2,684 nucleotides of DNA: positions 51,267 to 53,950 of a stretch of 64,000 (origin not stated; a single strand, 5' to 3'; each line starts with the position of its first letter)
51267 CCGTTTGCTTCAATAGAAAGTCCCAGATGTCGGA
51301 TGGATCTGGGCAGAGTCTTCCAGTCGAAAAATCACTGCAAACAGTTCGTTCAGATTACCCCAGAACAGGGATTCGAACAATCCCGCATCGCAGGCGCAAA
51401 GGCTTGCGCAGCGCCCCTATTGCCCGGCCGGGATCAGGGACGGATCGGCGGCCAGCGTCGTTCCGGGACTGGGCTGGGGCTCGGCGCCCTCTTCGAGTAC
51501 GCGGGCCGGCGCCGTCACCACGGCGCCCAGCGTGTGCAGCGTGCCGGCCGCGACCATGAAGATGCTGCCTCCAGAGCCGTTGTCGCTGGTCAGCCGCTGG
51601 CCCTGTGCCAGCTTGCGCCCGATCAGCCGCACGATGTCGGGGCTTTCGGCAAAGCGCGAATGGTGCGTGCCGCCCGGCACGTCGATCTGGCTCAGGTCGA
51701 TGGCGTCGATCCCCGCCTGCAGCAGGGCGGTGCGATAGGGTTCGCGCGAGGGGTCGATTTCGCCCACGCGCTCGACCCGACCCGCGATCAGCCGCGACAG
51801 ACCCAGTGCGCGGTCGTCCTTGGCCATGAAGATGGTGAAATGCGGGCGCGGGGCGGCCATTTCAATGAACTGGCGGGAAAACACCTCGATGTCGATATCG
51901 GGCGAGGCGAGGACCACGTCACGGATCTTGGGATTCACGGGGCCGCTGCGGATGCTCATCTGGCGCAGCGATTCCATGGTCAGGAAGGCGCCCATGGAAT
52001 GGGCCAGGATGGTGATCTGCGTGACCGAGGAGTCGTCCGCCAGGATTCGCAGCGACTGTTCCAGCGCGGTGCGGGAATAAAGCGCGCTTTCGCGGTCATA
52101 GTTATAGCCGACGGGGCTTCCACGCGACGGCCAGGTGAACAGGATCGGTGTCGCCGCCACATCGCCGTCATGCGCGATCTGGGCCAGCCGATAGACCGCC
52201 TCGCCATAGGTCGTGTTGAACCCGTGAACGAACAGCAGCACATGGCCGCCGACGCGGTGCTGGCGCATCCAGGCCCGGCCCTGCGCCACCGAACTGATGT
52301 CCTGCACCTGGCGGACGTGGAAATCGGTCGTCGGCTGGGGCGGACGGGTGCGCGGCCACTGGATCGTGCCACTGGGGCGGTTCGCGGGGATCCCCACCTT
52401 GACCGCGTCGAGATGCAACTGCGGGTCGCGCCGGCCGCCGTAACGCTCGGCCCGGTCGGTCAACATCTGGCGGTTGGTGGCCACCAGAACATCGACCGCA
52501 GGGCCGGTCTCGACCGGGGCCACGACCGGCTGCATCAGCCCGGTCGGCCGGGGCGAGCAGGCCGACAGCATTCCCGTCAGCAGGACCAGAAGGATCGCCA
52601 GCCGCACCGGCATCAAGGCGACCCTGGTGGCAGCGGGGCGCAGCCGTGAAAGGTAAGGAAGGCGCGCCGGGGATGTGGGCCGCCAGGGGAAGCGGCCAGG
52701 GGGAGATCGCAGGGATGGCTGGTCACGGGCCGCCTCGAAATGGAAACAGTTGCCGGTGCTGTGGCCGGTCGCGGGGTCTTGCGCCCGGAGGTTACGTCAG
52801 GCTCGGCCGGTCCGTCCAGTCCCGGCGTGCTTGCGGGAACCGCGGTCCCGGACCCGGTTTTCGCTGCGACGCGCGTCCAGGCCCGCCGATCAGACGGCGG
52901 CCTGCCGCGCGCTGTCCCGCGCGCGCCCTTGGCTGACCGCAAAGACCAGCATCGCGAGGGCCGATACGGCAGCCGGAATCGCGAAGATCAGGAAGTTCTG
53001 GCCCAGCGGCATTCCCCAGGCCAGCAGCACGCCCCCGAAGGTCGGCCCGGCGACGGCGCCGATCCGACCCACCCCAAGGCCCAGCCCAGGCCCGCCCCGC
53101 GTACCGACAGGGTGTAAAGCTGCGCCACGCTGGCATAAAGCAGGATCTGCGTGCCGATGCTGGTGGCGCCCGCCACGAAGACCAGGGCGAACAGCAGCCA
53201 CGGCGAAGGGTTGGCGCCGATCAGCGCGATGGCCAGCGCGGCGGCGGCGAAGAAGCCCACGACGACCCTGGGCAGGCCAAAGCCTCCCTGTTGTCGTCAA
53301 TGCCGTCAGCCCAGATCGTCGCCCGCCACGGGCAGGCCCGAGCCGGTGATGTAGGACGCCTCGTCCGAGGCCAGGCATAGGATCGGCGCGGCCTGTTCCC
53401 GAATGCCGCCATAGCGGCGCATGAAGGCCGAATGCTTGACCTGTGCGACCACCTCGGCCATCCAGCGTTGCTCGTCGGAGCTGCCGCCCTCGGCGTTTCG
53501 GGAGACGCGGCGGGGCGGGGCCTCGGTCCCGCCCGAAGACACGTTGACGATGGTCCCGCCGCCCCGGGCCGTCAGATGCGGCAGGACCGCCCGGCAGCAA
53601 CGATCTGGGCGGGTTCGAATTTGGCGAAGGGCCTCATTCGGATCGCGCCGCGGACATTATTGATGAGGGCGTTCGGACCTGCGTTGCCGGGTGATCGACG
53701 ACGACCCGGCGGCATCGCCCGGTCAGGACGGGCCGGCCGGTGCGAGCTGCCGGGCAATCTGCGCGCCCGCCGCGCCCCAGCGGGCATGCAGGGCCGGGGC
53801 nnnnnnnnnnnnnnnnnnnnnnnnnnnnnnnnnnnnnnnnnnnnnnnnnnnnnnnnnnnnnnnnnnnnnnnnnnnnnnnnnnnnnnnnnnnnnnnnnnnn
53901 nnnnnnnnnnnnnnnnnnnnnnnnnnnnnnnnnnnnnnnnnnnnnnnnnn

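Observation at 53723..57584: Decayed quinohemoprotein amine dehydrogenase (QHNDH) locus: qhpA frameshifted and shortened, qhpD without its SPASM C-terminus, qhpC and qhpB missing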

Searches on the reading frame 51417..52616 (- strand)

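Call 3: search_protein_families(library=pfam, proteins=[window:51417-52616:-], max_evalue=0.01)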
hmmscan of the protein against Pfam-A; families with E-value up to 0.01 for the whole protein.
window:51417-52616:- (399 aa): 3 families
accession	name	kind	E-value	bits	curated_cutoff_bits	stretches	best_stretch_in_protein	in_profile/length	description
PF05990.18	DUF900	-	9.7e-81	271.1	20.5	1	116-334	8-231/232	Alpha/beta hydrolase of unknown function (DUF900)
PF12697.13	Abhydrolase_6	-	3.4e-08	34.9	26.3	1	127-261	1-108/217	Alpha/beta hydrolase family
PF17503.7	DUF5435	-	0.0053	16.8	27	0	149-201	57-109/205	Family of unknown function (DUF5435)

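Call 4: search_protein_families(library=ncbifam, proteins=[window:51417-52616:-], max_evalue=0.01)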
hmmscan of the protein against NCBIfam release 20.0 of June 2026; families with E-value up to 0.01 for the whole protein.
window:51417-52616:- (399 aa): 1 family
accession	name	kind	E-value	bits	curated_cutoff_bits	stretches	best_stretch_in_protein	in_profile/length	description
NF011457.0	PRK14875.1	equivalog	0.0065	15.5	307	1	93-219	111-218/372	acetoin dehydrogenase dihydrolipoyllysine-residue acetyltransferase subunit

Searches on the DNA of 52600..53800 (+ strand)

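Call 19: search_dna_similar(query=window:52600-53800:+, collection=plasmids, mode=near, max_rows=12)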
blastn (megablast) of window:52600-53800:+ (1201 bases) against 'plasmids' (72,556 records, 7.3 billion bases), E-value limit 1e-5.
Records with a match: 13; places in all: 13; records where one place covers at least 80% of the query: 2.
Best place of each record, by identity: 95-99% 2; 90-95% 2; 80-90% 4; 60-80% 5.
By first word of the organism name: Paracoccus 7; Rhizobium 2; Sinorhizobium 2; Rhodobacter 1; Ensifer 1.
By predicted mobility (MOB-suite, as given by PLSDB): non-mobilizable 10; conjugative 3.
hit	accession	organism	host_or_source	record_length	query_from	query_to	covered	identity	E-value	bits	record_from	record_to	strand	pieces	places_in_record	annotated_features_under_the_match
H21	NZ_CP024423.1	Paracoccus yeei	Homo sapiens,single cell,skin swab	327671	1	1201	100%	95.8%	0e+0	1931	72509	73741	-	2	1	NAD(P)-binding protein | alpha/beta hydrolase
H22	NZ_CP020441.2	Paracoccus yeei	Homo sapiens,Urine suprapubic aspirate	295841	1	1201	100%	94.7%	0e+0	1861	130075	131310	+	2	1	hypothetical protein | NAD(P)-binding protein | alpha/beta hydrolase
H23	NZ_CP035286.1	Paracoccus versutus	whole organism,soil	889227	291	934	54%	82.7%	2e-86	568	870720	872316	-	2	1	aromatic acid/H+ symport family MFS transporter | benD: benzoate diol dehydrogenase BenD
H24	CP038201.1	Paracoccus ferrooxidans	single cell,bioreactor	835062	291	934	52%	82.5%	9e-89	548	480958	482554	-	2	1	MFS transporter | 1,6-dihydroxycyclohexa-2,4-diene-1-carboxylate dehydrogenase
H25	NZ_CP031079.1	Paracoccus yeei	Homo sapiens,single cell,eye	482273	1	1201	29%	96.8%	7e-115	581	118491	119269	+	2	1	LysR substrate-binding domain-containing protein | NAD(P)-binding protein | alpha/beta hydrolase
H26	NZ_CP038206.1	Paracoccus pantotrophus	single cell,soil associated with ...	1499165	291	684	33%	80.6%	1e-78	302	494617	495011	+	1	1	none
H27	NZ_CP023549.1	Rhodobacter sp. CZR27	cell culture,paddy soil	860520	333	676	29%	82.7%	3e-79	303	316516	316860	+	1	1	aromatic acid/H+ symport family MFS transporter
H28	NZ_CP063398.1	Rhizobium sp. SL42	Amphicarpaea bracteata,Whole ...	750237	333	682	29%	77.0%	6e-46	193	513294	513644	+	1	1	MFS transporter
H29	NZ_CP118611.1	Ensifer adhaerens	Pure isolate,Rhizosphere of Cyperus ...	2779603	333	682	29%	76.4%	3e-44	187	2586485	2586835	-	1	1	none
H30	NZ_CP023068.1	Sinorhizobium sojae CCBAU 05684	G.max,nodule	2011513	707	936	19%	76.0%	1e-22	115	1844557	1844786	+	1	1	record has no annotation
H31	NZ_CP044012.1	Sinorhizobium sp. BG8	Prosopis cineraria,pure bacterial ...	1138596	707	934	19%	75.4%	8e-20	106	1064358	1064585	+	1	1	none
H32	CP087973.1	Rhizobium sp. RCAM05350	cell culture,fouling of walls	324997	743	936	16%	77.0%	6e-21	110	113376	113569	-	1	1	1,6-dihydroxycyclohexa-2,4-diene-1-carboxylate dehydrogenase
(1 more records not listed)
